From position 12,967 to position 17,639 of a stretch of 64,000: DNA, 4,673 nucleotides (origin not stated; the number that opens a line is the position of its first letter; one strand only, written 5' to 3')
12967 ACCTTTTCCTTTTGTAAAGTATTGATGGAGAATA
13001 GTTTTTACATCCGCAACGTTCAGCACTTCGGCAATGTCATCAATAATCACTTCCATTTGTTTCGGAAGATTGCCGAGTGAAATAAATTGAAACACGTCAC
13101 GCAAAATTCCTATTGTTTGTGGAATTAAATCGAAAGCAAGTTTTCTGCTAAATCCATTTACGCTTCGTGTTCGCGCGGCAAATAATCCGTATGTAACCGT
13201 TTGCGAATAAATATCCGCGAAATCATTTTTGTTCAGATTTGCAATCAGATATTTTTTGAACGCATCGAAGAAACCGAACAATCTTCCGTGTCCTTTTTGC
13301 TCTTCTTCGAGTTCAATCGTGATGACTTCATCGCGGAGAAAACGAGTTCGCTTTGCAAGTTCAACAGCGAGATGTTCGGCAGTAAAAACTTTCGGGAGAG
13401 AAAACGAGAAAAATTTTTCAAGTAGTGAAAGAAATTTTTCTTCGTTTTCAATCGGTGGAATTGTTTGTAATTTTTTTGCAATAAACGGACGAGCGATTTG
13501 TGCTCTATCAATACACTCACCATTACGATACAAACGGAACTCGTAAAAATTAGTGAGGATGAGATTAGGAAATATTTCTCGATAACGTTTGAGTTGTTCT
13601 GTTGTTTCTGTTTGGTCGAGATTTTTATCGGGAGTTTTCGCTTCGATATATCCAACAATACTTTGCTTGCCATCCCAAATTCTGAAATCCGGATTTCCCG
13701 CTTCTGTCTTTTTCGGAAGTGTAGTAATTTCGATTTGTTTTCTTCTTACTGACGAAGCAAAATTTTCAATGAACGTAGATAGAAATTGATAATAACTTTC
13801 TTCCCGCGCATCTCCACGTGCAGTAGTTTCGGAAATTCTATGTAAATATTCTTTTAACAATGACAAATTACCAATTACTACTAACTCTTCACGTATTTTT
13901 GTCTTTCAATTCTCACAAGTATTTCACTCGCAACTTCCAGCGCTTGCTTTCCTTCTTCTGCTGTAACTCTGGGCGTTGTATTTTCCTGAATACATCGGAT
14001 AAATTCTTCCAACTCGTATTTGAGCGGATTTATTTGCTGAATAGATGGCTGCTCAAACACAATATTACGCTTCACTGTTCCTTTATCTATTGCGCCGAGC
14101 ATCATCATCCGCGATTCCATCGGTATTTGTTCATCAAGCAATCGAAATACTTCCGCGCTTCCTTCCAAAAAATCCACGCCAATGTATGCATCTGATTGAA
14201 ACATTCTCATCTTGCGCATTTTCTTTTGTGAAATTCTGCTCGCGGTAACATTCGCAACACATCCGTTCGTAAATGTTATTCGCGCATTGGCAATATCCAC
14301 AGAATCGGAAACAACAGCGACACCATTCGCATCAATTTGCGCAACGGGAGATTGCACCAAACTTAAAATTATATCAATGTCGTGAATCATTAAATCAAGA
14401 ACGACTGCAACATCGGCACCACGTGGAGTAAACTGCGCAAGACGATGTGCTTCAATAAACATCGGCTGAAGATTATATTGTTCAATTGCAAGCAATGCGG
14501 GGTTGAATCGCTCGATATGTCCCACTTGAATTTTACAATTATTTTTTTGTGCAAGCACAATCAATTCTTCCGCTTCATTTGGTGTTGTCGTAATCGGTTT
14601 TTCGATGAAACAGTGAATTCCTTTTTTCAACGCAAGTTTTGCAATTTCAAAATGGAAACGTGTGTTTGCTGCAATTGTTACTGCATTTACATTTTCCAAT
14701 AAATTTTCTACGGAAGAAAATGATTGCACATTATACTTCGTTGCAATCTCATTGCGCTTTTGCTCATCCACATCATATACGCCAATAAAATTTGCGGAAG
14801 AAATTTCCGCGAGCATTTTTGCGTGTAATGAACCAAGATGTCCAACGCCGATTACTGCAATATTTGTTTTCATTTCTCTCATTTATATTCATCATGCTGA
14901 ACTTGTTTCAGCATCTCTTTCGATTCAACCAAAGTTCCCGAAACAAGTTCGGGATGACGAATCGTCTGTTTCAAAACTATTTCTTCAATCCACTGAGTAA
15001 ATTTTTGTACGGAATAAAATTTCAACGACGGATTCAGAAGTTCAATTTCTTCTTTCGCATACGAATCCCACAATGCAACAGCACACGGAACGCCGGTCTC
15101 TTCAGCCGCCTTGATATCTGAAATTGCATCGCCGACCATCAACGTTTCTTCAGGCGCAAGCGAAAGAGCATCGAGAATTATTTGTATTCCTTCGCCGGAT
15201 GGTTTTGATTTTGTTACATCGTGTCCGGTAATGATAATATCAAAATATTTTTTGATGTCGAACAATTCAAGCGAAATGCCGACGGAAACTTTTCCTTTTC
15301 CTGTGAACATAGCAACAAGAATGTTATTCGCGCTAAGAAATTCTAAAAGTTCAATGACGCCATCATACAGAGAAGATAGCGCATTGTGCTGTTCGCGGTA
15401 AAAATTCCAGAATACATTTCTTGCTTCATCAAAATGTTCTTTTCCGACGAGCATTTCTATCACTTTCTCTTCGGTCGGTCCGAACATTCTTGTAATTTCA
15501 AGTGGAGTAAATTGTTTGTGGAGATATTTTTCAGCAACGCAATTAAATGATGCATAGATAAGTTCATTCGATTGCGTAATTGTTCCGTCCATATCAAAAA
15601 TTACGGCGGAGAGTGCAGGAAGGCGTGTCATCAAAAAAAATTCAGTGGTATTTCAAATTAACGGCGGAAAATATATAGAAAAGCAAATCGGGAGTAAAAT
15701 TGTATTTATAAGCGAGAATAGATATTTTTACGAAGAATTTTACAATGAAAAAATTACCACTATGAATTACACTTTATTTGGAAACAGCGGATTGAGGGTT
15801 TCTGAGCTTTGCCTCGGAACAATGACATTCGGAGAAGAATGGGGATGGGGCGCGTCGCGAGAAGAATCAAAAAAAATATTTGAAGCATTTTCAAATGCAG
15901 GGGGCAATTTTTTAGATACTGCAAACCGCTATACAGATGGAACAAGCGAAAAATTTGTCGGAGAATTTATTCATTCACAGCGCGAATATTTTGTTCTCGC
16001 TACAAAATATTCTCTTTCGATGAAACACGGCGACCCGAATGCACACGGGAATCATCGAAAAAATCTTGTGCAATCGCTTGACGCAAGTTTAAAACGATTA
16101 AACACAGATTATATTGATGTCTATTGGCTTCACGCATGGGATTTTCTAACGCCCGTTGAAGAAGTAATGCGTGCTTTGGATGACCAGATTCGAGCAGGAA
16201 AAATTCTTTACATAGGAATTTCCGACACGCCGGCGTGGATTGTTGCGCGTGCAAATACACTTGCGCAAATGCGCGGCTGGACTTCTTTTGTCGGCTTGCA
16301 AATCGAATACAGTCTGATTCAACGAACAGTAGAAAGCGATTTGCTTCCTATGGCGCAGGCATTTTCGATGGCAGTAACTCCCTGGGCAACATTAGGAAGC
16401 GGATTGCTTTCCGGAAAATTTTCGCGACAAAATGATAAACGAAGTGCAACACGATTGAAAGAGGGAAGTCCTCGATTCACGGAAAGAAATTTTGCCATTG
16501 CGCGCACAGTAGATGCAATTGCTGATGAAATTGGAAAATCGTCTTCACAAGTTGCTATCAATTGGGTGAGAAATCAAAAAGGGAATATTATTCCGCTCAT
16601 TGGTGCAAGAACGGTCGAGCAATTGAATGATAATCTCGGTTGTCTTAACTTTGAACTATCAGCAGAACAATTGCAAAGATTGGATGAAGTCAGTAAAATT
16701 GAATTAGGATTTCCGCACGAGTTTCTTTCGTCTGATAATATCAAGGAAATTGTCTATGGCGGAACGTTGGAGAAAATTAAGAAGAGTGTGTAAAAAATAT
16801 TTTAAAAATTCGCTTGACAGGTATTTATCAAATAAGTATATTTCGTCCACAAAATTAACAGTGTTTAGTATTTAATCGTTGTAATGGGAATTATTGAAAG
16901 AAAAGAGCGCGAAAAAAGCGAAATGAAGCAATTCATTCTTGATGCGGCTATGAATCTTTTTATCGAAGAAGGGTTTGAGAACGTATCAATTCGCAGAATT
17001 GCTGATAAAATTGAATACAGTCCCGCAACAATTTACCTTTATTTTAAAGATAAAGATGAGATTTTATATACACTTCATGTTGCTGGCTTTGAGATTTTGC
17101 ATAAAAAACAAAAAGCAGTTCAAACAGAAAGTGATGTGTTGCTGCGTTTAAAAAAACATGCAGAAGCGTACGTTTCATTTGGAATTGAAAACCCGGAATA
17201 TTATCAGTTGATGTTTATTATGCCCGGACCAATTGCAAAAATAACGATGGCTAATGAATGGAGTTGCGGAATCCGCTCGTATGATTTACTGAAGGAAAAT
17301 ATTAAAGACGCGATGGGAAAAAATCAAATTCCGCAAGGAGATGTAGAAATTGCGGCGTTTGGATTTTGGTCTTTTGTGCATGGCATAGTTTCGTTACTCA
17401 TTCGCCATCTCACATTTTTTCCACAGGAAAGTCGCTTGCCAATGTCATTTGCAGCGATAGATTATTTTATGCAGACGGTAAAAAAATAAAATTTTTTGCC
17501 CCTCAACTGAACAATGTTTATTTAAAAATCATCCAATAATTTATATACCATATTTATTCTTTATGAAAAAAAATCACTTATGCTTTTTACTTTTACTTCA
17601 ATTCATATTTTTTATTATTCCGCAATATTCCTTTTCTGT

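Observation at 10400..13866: Solitary MmeI-like Type IIL/IIG RM enzyme split by a frameshift at an A7/T7 homopolymer (possible phase variation or decay)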

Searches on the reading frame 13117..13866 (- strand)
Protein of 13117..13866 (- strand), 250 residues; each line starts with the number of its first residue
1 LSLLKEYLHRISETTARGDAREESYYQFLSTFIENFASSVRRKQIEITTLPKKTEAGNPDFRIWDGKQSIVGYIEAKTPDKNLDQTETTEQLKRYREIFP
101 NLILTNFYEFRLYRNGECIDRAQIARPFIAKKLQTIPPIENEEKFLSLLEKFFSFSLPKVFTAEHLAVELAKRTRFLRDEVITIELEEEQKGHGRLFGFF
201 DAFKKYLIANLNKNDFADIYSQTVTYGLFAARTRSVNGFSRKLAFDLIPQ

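Call 44: search_solved_structures(query=window:13117-13866:-, max_evalue=10, show_alignments=3)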
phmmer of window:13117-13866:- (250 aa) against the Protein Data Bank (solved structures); distinct sequences matched with E-value up to 10: 1.
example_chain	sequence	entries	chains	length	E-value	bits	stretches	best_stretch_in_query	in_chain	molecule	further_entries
4aur_A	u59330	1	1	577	0.61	12.7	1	137-186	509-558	LEOA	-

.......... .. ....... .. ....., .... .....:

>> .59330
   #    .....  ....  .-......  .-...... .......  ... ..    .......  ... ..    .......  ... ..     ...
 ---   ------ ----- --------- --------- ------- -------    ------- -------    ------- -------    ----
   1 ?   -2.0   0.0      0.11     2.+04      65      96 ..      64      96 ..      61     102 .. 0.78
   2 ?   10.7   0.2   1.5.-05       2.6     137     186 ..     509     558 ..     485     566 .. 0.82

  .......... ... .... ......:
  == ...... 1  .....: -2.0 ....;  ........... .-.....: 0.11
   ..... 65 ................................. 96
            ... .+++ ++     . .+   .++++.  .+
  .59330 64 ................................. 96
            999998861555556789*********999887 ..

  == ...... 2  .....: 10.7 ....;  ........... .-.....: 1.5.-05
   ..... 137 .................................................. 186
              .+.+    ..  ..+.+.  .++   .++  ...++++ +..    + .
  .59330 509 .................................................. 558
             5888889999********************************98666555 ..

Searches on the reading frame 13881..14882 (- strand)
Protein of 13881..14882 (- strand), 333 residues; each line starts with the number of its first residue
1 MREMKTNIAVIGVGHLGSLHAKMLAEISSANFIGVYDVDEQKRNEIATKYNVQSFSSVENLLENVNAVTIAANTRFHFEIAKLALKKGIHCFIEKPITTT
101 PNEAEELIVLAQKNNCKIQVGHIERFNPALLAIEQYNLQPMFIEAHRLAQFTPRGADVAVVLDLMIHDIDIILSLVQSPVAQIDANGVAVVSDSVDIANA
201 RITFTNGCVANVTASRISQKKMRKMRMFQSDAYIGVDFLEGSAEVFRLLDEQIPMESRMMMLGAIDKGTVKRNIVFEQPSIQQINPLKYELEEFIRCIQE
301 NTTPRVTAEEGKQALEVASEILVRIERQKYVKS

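Call 22: search_protein_families(library=pfam, proteins=[window:13881-14882:-], max_evalue=0.001)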
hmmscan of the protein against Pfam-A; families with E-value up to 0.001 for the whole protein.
window:13881-14882:- (333 aa): 5 families
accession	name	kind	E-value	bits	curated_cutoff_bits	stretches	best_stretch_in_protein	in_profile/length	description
PF01408.29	GFO_IDH_MocA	-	1.8e-28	100.1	24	1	7-122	2-120/120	Oxidoreductase family, NAD-binding Rossmann fold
PF22725.1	GFO_IDH_MocA_C3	-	4.3e-08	33.6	27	1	157-223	42-112/124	GFO/IDH/MocA C-terminal domain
PF02894.22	GFO_IDH_MocA_C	-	1.5e-06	28.6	22.9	1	160-327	42-212/218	Oxidoreductase family, C-terminal alpha/beta domain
PF02629.25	CoA_binding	-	0.00024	22.2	22.3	0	5-90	3-89/97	CoA binding domain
PF03721.20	UDPG_MGDP_dh_N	-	0.00057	19.9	27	0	7-82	2-72/187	UDP-glucose/GDP-mannose dehydrogenase family, NAD binding domain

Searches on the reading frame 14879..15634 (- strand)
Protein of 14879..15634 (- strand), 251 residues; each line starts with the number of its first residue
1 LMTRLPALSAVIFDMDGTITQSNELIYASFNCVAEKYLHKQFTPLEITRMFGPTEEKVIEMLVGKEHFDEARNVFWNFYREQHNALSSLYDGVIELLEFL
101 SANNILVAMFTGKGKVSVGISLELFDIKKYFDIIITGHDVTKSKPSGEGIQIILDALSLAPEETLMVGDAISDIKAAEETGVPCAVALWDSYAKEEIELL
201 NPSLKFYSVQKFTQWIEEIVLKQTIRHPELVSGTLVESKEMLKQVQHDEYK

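Call 22: search_protein_families(library=pfam, proteins=[window:14879-15634:-], max_evalue=0.001)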
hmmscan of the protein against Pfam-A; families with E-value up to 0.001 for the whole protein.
window:14879-15634:- (251 aa): 4 families
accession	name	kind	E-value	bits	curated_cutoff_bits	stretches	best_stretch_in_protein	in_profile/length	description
PF13419.12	HAD_2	-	2.3e-42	145.5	23.8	1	11-186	1-177/178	Haloacid dehalogenase-like hydrolase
PF00702.32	Hydrolase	-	7e-26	92.2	26.4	1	9-179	2-189/191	haloacid dehalogenase-like hydrolase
PF13242.12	Hydrolase_like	-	9.8e-08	32.2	22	1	144-199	4-60/75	HAD-hyrolase-like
PF12710.13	HAD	-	2.9e-07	31.5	27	1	11-178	1-189/189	haloacid dehalogenase-like hydrolase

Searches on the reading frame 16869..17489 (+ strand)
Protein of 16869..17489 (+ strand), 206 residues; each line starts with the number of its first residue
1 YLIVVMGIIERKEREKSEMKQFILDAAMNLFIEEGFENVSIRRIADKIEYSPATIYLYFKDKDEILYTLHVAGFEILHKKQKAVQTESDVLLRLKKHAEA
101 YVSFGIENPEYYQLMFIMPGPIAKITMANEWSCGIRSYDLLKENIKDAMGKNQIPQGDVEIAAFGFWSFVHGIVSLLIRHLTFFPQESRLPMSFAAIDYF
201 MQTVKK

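Call 22: search_protein_families(library=pfam, proteins=[window:16869-17489:+], max_evalue=0.001)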
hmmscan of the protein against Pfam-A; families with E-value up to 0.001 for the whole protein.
window:16869-17489:+ (206 aa): 2 families
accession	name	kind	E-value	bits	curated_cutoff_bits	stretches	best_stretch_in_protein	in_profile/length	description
PF00440.29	TetR_N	-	5e-16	58.6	24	1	23-66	1-44/47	Bacterial regulatory proteins, tetR family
PF13305.11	TetR_C_33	-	1.2e-09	39.1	26.8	1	95-180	2-84/103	Tetracyclin repressor-like, C-terminal domain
